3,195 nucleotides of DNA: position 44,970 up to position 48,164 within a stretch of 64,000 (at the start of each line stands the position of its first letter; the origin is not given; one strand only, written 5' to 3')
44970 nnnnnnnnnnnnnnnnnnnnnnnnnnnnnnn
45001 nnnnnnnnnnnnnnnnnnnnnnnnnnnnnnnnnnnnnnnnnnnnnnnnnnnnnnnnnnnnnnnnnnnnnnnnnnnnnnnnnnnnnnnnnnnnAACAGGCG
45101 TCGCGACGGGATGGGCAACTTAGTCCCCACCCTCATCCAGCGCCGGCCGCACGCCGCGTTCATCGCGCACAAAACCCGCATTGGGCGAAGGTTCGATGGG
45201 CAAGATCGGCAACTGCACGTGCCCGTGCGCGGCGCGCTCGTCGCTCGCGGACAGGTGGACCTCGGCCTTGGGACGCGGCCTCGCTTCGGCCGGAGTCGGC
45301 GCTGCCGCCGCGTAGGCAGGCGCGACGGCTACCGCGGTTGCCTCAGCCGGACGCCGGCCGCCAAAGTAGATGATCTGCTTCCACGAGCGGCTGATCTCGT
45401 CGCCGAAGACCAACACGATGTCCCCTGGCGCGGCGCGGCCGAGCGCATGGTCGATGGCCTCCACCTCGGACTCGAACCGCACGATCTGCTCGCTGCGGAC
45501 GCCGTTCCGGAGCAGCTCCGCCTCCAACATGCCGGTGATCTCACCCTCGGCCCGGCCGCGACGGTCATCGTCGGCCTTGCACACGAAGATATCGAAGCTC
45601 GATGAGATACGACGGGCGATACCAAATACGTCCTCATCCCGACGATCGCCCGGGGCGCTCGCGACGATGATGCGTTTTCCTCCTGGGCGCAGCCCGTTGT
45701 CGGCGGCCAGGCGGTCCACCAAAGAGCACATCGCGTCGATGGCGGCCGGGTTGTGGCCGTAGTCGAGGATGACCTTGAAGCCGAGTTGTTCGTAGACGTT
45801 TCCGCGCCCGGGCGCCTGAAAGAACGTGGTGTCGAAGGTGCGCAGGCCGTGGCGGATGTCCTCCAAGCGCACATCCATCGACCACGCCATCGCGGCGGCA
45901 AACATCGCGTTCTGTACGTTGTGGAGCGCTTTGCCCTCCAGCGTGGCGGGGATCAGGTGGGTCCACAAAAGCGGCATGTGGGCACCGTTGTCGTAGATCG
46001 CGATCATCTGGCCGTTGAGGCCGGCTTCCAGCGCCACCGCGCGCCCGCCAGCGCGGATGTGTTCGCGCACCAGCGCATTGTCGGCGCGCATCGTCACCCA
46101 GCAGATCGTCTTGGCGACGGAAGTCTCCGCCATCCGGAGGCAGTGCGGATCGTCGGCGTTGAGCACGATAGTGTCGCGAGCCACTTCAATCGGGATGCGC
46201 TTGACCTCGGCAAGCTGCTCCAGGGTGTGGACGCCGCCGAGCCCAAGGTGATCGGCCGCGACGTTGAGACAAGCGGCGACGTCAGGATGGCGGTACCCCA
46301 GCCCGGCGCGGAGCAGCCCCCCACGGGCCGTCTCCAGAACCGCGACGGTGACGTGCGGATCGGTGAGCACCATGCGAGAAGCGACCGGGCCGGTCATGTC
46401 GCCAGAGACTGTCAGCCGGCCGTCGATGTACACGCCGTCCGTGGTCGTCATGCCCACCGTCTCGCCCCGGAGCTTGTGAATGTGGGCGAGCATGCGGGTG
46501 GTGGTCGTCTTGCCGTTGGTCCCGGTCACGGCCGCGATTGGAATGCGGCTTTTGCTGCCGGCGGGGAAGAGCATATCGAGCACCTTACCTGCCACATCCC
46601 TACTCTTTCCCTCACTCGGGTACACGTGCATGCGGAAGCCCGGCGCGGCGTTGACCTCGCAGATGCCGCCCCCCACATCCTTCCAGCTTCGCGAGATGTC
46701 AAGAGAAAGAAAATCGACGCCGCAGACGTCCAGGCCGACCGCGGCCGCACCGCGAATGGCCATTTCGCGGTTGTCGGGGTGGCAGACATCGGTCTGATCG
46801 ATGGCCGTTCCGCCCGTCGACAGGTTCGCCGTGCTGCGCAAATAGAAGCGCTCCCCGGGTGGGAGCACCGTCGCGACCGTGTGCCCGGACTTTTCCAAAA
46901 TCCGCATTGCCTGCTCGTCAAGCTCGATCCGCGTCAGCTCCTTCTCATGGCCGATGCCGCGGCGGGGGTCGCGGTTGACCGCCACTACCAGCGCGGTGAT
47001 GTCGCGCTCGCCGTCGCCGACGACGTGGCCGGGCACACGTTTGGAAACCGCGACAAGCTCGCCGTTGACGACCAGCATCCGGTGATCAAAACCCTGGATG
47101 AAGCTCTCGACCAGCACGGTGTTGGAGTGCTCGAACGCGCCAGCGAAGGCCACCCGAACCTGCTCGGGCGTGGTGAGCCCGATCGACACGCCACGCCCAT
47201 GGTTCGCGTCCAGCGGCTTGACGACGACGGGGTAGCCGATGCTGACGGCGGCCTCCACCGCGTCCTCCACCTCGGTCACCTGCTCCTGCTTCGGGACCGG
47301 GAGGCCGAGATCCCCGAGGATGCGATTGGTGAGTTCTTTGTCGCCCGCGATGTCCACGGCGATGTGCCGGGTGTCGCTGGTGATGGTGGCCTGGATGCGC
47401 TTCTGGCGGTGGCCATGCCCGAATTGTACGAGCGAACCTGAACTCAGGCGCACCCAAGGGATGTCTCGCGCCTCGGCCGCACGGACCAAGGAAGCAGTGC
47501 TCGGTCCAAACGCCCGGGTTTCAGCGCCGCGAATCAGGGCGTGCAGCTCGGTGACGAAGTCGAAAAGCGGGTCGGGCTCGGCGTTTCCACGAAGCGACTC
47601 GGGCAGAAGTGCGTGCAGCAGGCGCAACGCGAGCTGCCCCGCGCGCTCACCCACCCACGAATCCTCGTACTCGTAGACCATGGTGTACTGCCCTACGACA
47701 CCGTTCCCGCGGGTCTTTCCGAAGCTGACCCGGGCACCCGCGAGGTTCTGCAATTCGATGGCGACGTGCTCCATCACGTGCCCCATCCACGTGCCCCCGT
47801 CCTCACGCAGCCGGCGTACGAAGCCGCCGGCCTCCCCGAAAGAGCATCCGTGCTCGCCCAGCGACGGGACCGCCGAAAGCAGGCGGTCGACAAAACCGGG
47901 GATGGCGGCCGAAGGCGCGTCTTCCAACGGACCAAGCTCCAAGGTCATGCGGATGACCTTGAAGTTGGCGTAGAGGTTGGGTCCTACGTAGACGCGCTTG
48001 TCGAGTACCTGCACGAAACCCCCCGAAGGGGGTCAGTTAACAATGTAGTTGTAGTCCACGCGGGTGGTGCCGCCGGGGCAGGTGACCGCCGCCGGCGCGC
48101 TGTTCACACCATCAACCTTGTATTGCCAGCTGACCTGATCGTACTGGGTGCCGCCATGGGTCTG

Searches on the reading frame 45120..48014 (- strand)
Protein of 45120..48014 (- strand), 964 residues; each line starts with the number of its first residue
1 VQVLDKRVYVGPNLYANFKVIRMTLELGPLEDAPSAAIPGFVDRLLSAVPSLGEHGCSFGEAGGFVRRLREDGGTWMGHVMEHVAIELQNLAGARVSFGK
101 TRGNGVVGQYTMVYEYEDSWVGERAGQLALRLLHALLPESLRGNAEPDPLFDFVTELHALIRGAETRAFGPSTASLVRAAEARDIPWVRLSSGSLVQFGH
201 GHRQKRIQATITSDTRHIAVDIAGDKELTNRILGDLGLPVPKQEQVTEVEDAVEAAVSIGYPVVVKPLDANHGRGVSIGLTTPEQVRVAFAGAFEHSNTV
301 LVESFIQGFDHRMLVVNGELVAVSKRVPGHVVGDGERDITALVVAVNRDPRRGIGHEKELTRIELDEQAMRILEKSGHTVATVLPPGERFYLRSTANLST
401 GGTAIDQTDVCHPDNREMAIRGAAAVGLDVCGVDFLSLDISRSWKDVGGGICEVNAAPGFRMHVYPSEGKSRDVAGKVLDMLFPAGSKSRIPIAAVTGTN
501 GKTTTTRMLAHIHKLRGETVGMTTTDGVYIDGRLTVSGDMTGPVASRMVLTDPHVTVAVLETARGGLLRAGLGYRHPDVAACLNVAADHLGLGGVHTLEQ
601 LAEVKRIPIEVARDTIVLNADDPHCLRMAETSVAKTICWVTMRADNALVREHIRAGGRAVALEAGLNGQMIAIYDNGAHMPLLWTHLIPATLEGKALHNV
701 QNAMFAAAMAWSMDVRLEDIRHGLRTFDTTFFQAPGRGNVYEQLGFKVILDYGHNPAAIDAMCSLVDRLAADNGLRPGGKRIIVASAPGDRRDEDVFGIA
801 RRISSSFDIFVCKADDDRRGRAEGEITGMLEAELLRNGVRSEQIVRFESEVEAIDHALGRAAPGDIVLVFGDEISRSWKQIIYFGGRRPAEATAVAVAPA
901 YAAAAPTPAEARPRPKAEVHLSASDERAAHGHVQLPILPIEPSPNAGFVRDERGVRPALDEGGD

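Call 39: search_protein_families(library=pfam, proteins=[window:45120-48014:-], max_evalue=0.00001)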
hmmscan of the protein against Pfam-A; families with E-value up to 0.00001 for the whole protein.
window:45120-48014:- (964 aa): 7 families
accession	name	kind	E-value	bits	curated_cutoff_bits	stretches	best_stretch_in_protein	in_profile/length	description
PF18921.5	Cyanophycin_syn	-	1.9e-37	128.2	27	1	23-137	2-114/115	Cyanophycin synthase-like N-terminal domain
PF08245.18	Mur_ligase_M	-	2e-18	67.6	24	1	496-710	1-200/200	Mur ligase middle domain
PF02875.26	Mur_ligase_C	-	3.5e-14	54.2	28.4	1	736-871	1-125/127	Mur ligase, glutamate ligase domain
PF08443.16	RimK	-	1.6e-12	47.8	21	0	224-327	2-106/188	RimK-like ATP-grasp domain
PF02786.22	CPSase_L_D2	-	2.5e-08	34.1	19.8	1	225-311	1-94/211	Carbamoyl-phosphate synthase L chain, ATP binding domain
PF13549.11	ATP-grasp_5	-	2.1e-07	31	27.6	1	229-309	15-100/221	ATP-grasp domain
PF07478.18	Dala_Dala_lig_C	-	1.6e-06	28.3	24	1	238-323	7-98/204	D-ala D-ala ligase C-terminus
